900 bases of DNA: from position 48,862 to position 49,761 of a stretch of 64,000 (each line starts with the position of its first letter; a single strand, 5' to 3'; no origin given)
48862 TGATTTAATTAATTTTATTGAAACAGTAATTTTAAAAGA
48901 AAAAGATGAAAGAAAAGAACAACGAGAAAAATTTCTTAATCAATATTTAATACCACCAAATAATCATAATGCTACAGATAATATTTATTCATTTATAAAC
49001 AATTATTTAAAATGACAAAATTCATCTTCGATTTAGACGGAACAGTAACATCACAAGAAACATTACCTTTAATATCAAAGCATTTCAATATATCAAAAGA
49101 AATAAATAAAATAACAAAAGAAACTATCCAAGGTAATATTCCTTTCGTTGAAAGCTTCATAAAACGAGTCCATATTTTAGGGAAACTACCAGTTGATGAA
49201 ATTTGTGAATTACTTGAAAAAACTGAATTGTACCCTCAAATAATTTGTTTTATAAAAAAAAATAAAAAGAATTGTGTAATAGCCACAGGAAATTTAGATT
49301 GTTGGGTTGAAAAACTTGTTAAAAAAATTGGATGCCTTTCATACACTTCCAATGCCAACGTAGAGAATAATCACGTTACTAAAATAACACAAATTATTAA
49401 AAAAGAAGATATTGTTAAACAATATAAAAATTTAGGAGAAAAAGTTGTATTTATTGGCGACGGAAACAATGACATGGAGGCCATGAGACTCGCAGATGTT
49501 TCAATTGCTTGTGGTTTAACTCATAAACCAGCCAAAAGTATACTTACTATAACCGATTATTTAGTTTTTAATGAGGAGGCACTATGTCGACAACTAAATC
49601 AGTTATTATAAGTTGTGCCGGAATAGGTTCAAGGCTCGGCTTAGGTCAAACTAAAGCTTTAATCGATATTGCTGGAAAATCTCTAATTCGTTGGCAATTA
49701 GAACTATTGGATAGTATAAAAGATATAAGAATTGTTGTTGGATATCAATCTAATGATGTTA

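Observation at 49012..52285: CDP-activated amino-alcohol/phospho-alcohol module: SerB-like HAD, LicC-like cytidylyltransferase, two methyltransferases and an Asp/Glu-family racemase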

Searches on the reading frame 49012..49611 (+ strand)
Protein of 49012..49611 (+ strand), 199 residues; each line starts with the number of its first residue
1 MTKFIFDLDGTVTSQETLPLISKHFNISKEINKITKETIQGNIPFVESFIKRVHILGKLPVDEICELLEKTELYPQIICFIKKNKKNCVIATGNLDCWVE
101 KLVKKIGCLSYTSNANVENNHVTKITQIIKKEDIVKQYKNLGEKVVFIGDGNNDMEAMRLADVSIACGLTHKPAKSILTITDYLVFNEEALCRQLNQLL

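Call 4: search_protein_families(library=pfam, proteins=[window:49012-49611:+], max_evalue=0.01)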
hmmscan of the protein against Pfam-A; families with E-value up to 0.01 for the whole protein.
window:49012-49611:+ (199 aa): 5 families
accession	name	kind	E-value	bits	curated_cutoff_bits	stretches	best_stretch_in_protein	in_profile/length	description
PF00702.32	Hydrolase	-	3.9e-14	53.9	26.4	1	4-162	4-191/191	haloacid dehalogenase-like hydrolase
PF12710.13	HAD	-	1.7e-10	42.1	27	1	5-159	2-189/189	haloacid dehalogenase-like hydrolase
PF08282.18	Hydrolase_3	-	9.3e-09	35.8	20.9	1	114-179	178-240/255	haloacid dehalogenase-like hydrolase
PF13419.12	HAD_2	-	4.5e-05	24.1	23.8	1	5-164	2-174/178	Haloacid dehalogenase-like hydrolase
PF06888.18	Put_Phosphatase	-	5.5e-05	23.1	27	0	5-87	4-86/234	Putative Phosphatase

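Call 5: search_protein_families(library=ncbifam, proteins=[window:49012-49611:+], max_evalue=0.01)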
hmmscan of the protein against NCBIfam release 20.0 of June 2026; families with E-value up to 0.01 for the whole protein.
window:49012-49611:+ (199 aa): 28 families (the best 25 are shown)
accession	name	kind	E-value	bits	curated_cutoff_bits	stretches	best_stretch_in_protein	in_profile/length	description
TIGR00338.1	serB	equivalog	2.6e-22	79.5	144.15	1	4-167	17-193/219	phosphoserine phosphatase SerB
TIGR01488.1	HAD-SF-IB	subfamily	3.6e-19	69.4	45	1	4-160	2-176/177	HAD-IB family phosphatase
TIGR01489.1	DKMTPPase-SF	subfamily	6.2e-14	52.5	81.55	1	4-166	4-186/188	MtnX-like HAD-IB family phosphatase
TIGR01494.1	ATPase_P-type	subfamily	7.5e-10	37.8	62.3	1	130-167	373-410/478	HAD-IC family P-type ATPase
TIGR01525.1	ATPase-IB_hvy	subfamily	8.9e-10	38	346.25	1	76-168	394-477/560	heavy metal translocating P-type ATPase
NF008350.0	PRK11133.1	equivalog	1.8e-09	37.2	413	1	5-167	114-289/324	phosphoserine phosphatase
NF007103.0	PRK09552.1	equivalog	1.6e-08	34.6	292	1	4-187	6-206/220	2-hydroxy-3-keto-5-methylthiopentenyl-1-phosphate phosphatase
TIGR01491.1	HAD-SF-IB-PSPlk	hypoth_equivalog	2e-08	34.2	151.9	1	4-168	7-189/201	phosphoserine phosphatase-like hydrolase, archaeal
TIGR00099.1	Cof-subfamily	subfamily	1.6e-07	31.2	137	1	134-180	196-242/256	Cof-type HAD-IIB family hydrolase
TIGR01487.1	Pglycolate_arch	equivalog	2.3e-07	30.9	122.75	1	142-175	163-196/215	phosphoglycolate phosphatase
TIGR01657.1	P-ATPase-V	hypoth_equivalog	1e-06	26.6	618.25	1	130-166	790-826/1055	ATP13A2 family polyamine export P-type ATPase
TIGR01511.1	ATPase-IB1_Cu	subfamily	2e-06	26.9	397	1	76-168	376-454/542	copper-translocating P-type ATPase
TIGR01524.1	ATPase-IIIB_Mg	equivalog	4.4e-06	24.8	610.75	1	116-188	576-652/867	magnesium-translocating P-type ATPase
NF002245.0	PRK01158.1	equivalog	7.7e-06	25.4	198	1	142-176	173-207/233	phosphoglycolate phosphatase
TIGR01512.1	ATPase-IB2_Cd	subfamily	1.7e-05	23.7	313.5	1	130-169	372-410/494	cadmium family heavy metal-translocating P-type ATPase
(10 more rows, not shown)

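Call 12: search_solved_structures(query=window:49012-49611:+, max_evalue=0.001)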
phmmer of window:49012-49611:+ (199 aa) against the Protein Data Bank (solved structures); distinct sequences matched with E-value up to 0.001: 22.
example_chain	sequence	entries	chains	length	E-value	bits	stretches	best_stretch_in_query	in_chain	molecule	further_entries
1f5s_A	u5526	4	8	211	9.9e-14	54.8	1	4-167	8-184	PHOSPHOSERINE PHOSPHATASE (PSP) | Phosphoserine Phosphatase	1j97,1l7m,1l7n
1l7o_A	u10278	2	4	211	5.4e-13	52.4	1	4-167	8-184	PHOSPHOSERINE PHOSPHATASE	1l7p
4eze_A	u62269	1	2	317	2.3e-09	40.6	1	5-166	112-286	Haloacid dehalogenase-like hydrolase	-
3m1y_A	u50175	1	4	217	1.4e-07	34.7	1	5-167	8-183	Phosphoserine phosphatase (SerB)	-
7qpl_A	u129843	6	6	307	7e-07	32.5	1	4-174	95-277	O-phosphoserine phosphohydrolase | Phosphoserine phosphatase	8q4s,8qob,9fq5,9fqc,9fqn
5is2_A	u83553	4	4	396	1.4e-05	28.3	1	4-174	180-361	Phosphoserine phosphatase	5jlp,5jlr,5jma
3p96_A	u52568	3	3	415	1.5e-05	28.1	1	4-174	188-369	Phosphoserine phosphatase SerB | Phosphoserine phosphatase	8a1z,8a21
2iye_A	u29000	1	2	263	1.6e-05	28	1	86-178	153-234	COPPER-TRANSPORTING ATPASE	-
2yj4_A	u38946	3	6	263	1.7e-05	28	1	86-178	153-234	COPPER-TRANSPORTING ATPASE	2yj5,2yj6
5t41_A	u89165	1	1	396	1.8e-05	27.9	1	4-173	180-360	Phosphoserine phosphatase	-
2yj3_A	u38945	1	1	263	2e-05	27.8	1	86-178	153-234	COPPER-TRANSPORTING ATPASE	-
3n28_A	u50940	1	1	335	2.1e-05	27.7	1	4-168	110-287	Phosphoserine phosphatase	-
5it4_A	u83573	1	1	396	6.4e-05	26.1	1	4-167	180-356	Phosphoserine phosphatase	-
6q6j_A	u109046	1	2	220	0.0001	25.5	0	5-168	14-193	Phosphoserine phosphatase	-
6hyy_A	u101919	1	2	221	0.0001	25.5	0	5-168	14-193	Phosphoserine phosphatase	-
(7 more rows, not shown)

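Call 29: search_solved_structures(query=window:49012-49611:+, max_evalue=10, show_alignments=3)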
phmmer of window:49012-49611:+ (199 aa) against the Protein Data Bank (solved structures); distinct sequences matched with E-value up to 10: 94 (the best 60 are shown).
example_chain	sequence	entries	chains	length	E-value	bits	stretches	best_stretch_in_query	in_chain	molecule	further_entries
1f5s_A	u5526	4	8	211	9.9e-14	54.8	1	4-167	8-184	PHOSPHOSERINE PHOSPHATASE (PSP) | Phosphoserine Phosphatase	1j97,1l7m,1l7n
1l7o_A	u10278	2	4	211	5.4e-13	52.4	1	4-167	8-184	PHOSPHOSERINE PHOSPHATASE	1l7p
4eze_A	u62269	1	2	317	2.3e-09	40.6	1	5-166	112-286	Haloacid dehalogenase-like hydrolase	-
3m1y_A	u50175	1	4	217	1.4e-07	34.7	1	5-167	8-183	Phosphoserine phosphatase (SerB)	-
7qpl_A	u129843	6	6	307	7e-07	32.5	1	4-174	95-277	O-phosphoserine phosphohydrolase | Phosphoserine phosphatase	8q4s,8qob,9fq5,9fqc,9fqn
5is2_A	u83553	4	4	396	1.4e-05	28.3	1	4-174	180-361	Phosphoserine phosphatase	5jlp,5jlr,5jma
3p96_A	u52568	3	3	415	1.5e-05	28.1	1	4-174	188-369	Phosphoserine phosphatase SerB | Phosphoserine phosphatase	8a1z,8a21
2iye_A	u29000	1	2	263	1.6e-05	28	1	86-178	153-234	COPPER-TRANSPORTING ATPASE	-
2yj4_A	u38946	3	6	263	1.7e-05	28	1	86-178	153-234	COPPER-TRANSPORTING ATPASE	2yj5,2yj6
5t41_A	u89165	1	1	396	1.8e-05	27.9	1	4-173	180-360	Phosphoserine phosphatase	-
2yj3_A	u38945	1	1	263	2e-05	27.8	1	86-178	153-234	COPPER-TRANSPORTING ATPASE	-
3n28_A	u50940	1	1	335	2.1e-05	27.7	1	4-168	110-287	Phosphoserine phosphatase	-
5it4_A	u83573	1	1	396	6.4e-05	26.1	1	4-167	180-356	Phosphoserine phosphatase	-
6q6j_A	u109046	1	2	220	0.0001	25.5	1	5-168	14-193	Phosphoserine phosphatase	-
6hyy_A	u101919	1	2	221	0.0001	25.5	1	5-168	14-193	Phosphoserine phosphatase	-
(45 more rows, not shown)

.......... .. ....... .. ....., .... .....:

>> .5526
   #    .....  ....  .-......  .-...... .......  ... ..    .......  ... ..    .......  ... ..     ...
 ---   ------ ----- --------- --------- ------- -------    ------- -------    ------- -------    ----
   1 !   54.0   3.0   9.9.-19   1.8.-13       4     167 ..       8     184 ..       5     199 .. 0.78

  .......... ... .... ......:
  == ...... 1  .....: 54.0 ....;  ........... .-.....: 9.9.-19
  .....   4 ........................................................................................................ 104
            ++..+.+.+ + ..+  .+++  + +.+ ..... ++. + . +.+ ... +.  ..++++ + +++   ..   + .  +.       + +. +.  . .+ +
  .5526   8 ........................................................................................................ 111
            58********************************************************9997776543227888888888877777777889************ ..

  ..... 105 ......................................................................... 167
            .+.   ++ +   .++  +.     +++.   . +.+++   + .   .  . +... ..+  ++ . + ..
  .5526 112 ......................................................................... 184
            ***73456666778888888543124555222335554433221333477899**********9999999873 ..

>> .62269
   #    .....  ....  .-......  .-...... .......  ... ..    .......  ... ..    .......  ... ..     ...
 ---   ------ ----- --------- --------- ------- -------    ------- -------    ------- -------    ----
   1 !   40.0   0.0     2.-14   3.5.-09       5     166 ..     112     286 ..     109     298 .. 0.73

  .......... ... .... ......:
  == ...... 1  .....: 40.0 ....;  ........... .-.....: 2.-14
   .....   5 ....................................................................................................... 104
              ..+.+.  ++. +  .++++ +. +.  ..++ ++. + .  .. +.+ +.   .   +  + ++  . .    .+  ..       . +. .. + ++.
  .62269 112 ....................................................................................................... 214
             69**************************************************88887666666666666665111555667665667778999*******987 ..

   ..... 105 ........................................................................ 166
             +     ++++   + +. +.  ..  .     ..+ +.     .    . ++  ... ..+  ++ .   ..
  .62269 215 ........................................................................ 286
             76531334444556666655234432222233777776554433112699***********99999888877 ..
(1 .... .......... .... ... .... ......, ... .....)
